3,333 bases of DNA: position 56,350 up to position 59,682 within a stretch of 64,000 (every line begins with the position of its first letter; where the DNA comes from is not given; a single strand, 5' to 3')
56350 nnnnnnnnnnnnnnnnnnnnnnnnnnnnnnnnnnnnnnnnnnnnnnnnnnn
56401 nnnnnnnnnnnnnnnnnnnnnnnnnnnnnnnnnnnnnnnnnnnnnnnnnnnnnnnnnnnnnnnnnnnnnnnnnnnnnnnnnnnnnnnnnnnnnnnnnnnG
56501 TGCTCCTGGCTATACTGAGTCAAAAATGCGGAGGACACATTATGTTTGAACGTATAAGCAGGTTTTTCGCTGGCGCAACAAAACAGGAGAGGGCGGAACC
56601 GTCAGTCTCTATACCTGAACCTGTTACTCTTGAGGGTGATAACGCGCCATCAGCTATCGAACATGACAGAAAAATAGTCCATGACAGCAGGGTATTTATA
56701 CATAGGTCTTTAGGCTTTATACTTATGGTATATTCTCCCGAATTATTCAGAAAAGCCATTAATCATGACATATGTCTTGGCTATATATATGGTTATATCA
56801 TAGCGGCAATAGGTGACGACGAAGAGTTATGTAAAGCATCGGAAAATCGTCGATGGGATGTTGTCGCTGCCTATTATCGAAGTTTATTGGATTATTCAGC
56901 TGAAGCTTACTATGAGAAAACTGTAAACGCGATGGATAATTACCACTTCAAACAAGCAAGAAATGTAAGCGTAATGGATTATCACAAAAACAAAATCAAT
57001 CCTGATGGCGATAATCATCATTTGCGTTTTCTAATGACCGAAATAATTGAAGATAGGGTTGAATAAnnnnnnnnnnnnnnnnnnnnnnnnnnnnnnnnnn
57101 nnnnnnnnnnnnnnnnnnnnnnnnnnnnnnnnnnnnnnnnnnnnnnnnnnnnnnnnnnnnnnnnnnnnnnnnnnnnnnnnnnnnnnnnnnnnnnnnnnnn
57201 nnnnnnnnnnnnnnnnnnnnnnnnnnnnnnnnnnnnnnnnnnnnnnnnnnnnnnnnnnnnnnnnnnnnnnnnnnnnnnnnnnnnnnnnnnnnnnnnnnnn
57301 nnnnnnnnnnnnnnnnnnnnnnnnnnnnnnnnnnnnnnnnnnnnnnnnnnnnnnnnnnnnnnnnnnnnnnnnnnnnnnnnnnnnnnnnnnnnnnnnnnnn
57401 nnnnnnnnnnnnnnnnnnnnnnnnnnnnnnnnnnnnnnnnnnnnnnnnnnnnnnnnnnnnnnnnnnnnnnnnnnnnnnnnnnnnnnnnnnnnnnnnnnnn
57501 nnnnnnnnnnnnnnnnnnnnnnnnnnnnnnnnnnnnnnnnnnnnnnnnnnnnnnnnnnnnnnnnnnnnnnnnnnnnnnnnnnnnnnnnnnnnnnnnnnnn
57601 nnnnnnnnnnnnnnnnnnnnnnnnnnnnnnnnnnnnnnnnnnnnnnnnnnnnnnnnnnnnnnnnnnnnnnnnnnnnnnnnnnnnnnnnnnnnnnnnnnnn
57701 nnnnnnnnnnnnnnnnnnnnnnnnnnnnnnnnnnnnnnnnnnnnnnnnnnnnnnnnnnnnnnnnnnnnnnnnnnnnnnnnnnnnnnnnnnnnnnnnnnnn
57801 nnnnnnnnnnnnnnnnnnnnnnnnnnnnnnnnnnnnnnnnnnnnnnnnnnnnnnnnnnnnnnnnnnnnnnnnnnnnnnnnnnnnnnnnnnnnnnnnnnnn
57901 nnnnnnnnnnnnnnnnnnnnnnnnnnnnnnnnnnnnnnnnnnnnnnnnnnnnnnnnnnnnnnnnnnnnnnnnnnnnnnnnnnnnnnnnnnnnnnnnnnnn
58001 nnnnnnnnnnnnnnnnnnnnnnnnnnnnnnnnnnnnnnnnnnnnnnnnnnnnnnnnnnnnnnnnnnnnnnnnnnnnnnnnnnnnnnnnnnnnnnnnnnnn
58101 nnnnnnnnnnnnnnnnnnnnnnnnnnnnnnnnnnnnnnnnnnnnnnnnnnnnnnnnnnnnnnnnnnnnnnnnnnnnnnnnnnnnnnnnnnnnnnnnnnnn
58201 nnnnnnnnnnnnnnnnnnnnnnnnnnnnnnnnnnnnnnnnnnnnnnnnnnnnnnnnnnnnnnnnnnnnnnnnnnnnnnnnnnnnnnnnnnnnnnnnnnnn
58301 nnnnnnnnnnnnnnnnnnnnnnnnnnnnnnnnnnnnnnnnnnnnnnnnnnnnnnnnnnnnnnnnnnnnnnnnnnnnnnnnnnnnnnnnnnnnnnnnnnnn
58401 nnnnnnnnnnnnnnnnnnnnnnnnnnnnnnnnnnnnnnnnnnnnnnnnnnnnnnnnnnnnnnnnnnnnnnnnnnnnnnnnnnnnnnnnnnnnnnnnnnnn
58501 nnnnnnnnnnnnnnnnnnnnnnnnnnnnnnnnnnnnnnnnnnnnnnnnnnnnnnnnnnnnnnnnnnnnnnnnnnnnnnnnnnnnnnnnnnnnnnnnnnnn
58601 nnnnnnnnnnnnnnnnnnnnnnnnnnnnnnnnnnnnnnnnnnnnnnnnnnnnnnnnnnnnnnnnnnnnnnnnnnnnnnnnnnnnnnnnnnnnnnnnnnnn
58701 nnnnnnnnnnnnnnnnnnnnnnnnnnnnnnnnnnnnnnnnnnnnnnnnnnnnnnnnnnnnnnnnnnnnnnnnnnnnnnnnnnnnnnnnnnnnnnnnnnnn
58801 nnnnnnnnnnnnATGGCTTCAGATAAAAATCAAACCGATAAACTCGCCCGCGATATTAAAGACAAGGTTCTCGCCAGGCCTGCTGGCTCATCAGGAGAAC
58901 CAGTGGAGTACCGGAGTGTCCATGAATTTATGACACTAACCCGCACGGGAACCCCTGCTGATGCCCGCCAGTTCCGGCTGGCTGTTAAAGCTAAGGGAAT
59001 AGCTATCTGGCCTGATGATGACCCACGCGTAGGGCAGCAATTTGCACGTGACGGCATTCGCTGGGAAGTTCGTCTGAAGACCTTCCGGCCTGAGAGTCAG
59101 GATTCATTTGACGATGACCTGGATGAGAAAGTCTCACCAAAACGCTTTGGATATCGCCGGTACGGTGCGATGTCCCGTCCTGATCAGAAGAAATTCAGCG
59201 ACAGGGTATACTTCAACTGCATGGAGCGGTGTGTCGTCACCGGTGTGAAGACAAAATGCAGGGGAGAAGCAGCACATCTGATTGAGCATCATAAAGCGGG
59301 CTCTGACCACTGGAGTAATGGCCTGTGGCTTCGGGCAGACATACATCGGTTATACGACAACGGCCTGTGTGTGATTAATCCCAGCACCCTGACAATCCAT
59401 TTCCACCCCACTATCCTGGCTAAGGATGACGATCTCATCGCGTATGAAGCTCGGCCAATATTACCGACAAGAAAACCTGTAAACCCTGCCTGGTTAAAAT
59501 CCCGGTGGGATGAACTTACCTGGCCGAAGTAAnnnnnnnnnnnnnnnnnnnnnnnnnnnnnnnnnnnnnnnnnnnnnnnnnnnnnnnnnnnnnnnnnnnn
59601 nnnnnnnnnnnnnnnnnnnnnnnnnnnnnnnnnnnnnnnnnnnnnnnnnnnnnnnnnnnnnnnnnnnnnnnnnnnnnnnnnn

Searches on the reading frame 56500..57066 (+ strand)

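Call 5: search_protein_families(library=pfam, proteins=[window:56500-57066:+], max_evalue=0.01)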
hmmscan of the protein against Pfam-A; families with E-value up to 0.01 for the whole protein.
window:56500-57066:+ (188 aa): 1 family
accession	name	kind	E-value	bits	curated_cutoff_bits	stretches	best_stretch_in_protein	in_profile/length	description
PF11486.13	DUF3212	-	0.0088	16.7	27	0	89-156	44-107/121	Protein of unknown function (DUF3212)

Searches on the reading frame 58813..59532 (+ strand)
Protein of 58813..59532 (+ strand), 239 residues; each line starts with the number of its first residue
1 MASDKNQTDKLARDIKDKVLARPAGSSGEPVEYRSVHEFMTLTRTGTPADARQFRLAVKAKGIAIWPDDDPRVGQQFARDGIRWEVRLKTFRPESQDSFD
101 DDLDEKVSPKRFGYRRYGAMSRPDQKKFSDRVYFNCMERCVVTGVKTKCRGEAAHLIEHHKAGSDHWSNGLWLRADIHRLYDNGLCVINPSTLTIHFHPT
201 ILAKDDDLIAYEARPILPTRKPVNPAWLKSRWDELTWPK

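Call 5: search_protein_families(library=pfam, proteins=[window:58813-59532:+], max_evalue=0.01)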
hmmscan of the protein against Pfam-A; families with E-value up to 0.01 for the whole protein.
window:58813-59532:+ (239 aa): 1 family
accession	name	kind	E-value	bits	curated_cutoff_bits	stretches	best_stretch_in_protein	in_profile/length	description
PF13391.12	HNH_2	-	1.1e-08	35.3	21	1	140-189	1-66/66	HNH endonuclease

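Call 12: search_protein_families(library=ncbifam, proteins=[window:58813-59532:+], max_evalue=0.1)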
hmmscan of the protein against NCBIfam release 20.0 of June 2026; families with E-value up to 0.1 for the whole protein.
window:58813-59532:+ (239 aa): 1 family
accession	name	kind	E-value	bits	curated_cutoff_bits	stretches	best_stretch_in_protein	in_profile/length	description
NF045808.1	PT-DNA_restrict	exception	0.0035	16.5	180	1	122-190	159-232/284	phosphorothioated DNA-binding restriction endonuclease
